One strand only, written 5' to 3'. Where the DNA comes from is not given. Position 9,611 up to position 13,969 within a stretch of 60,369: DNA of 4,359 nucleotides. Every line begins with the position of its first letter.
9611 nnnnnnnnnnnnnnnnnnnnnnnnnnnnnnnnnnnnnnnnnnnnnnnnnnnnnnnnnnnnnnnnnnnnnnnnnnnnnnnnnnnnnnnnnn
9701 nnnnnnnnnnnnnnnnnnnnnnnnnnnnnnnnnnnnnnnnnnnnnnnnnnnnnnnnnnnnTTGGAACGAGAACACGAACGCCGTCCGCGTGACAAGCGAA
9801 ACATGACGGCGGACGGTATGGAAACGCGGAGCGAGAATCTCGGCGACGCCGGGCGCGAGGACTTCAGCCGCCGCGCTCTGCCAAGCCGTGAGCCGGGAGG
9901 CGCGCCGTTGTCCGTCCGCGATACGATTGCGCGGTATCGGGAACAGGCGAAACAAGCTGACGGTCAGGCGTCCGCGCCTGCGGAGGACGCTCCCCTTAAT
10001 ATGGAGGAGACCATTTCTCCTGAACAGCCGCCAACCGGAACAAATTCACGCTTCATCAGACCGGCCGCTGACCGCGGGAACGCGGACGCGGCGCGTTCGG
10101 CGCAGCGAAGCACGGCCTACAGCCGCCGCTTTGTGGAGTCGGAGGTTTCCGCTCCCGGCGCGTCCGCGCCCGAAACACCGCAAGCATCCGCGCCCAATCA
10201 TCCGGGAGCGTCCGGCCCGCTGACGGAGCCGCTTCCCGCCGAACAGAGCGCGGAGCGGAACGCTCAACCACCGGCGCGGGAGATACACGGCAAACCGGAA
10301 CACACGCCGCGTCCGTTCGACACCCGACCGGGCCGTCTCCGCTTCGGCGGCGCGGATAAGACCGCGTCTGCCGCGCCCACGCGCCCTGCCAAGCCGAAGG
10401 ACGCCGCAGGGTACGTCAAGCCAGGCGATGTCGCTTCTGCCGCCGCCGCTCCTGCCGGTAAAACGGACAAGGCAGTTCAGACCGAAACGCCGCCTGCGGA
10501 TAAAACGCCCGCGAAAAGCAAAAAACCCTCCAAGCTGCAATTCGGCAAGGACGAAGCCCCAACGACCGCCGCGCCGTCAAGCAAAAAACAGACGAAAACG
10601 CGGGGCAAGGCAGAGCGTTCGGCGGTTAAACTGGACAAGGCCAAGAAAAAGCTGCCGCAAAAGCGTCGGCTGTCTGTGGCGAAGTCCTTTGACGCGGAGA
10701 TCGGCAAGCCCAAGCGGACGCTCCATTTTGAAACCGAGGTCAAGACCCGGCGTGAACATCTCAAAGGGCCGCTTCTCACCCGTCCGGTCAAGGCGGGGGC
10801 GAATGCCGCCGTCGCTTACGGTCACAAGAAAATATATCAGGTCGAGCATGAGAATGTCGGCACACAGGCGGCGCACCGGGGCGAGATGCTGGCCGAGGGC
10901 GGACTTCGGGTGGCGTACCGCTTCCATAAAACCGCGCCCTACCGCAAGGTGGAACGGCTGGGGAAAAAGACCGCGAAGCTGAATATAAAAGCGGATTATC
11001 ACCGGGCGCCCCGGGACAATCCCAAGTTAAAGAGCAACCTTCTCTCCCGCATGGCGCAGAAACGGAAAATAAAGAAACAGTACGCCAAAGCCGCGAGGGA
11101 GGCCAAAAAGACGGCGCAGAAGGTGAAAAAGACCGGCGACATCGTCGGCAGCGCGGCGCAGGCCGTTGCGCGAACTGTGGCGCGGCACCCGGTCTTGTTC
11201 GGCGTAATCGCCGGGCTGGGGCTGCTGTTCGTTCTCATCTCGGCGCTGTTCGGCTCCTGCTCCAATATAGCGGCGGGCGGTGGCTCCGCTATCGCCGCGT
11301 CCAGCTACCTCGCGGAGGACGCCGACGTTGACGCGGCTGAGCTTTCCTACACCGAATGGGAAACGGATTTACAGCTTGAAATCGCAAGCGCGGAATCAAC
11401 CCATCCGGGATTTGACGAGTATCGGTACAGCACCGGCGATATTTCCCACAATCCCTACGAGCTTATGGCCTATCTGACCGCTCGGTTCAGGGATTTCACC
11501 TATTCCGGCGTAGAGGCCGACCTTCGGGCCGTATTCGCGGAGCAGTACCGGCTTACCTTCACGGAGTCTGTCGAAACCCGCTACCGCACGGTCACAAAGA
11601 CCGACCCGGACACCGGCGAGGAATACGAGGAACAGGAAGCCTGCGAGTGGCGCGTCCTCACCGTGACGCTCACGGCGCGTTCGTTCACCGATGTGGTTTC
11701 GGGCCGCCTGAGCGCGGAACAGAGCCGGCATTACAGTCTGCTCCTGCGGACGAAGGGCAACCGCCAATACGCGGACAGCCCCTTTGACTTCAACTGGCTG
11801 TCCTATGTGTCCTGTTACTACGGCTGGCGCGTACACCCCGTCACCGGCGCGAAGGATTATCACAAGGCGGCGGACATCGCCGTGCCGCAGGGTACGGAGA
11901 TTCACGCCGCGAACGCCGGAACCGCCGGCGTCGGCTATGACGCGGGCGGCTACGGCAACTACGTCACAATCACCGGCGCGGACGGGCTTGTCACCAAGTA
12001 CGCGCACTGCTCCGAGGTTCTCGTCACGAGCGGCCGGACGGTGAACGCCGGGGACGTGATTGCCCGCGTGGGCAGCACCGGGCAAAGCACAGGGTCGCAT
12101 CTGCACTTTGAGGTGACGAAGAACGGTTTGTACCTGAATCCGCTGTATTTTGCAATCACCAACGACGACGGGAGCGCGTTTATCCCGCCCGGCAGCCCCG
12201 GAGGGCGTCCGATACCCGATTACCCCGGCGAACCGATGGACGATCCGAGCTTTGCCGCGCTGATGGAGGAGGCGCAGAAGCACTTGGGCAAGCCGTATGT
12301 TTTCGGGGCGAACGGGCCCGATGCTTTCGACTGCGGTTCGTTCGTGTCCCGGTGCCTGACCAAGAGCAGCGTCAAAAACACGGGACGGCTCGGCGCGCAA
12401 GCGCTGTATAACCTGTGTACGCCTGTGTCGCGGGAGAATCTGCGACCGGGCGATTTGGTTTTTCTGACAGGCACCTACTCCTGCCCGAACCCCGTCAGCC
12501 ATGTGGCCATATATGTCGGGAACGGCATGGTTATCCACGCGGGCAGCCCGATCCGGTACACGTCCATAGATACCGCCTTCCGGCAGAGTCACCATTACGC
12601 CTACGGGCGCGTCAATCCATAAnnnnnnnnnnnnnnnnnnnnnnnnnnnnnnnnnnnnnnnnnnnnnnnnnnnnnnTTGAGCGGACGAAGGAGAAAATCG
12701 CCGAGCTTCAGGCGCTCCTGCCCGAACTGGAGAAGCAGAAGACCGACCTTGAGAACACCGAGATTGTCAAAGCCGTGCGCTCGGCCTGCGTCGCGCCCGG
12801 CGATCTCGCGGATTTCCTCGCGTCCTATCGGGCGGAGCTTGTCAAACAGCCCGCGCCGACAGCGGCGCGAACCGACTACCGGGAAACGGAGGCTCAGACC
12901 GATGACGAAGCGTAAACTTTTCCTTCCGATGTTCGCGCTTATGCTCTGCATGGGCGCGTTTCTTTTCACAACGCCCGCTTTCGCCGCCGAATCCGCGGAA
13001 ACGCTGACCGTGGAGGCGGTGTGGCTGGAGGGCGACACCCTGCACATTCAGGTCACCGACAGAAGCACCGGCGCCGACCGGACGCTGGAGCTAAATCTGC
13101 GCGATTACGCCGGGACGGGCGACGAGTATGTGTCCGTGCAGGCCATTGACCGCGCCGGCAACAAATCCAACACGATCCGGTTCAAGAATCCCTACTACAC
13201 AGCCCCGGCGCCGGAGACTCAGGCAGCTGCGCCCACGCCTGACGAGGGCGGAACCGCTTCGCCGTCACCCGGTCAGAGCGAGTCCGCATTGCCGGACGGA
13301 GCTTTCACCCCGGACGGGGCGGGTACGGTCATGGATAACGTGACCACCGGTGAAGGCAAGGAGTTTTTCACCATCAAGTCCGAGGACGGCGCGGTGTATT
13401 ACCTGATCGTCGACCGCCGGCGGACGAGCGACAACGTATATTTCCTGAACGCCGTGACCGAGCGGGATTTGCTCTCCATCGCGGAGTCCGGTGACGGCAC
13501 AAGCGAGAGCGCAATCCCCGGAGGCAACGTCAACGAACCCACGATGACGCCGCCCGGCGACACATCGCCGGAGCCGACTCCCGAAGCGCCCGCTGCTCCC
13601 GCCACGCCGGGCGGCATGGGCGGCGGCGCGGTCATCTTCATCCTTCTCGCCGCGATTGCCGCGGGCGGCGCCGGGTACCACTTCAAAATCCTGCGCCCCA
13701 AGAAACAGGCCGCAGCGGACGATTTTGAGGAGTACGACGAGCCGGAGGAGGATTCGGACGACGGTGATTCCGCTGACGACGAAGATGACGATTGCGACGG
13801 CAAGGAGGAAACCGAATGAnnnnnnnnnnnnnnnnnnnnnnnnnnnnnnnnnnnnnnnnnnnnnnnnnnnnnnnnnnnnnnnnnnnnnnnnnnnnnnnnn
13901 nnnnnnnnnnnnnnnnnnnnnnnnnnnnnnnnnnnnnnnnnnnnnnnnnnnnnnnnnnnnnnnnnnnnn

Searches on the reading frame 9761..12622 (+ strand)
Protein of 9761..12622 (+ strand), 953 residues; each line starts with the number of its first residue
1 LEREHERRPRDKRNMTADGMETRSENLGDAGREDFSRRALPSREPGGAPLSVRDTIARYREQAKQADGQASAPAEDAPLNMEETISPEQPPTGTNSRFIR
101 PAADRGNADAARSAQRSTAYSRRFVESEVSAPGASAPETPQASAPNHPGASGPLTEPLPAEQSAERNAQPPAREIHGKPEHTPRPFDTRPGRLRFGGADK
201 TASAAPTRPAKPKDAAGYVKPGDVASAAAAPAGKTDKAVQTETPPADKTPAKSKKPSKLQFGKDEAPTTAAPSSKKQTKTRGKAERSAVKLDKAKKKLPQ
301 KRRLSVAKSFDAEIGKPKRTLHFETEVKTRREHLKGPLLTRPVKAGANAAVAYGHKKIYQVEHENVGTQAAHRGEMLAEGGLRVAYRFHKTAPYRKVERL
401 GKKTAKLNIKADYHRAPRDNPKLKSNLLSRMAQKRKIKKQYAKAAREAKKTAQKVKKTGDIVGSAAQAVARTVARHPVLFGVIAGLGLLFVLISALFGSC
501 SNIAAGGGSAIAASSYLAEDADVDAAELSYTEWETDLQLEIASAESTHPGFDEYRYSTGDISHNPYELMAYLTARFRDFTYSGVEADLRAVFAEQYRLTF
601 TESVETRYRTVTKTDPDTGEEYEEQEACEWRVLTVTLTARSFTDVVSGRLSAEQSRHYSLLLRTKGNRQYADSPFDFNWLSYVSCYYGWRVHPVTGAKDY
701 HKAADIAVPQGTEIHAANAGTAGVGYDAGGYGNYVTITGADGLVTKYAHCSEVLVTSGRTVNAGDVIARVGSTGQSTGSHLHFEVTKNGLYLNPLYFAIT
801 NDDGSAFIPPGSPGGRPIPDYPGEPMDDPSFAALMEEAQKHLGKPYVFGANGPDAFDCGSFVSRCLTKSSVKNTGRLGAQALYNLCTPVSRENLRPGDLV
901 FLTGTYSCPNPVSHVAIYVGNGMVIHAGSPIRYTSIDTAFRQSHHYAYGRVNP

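Call 20: search_protein_families(library=pfam, proteins=[window:9761-12622:+], max_evalue=0.001)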
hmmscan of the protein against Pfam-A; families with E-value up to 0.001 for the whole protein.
window:9761-12622:+ (953 aa): 2 families
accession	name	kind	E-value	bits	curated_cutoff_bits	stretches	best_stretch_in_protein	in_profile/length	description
PF01551.29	Peptidase_M23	-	6.7e-27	94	28.7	1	700-794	2-96/96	Peptidase family M23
PF00877.26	NLPC_P60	-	9.2e-17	61.4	23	1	843-945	1-100/105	NlpC/P60 family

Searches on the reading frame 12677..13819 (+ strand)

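Call 20: search_protein_families(library=pfam, proteins=[window:12677-13819:+], max_evalue=0.001)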
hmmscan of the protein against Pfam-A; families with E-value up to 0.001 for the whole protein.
window:12677-13819:+ (380 aa): 1 family
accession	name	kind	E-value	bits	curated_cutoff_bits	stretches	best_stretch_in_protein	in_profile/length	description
PF14283.11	CD1107-like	-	9.5e-26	91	26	1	209-344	1-158/158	Mobile element protein CD1107-like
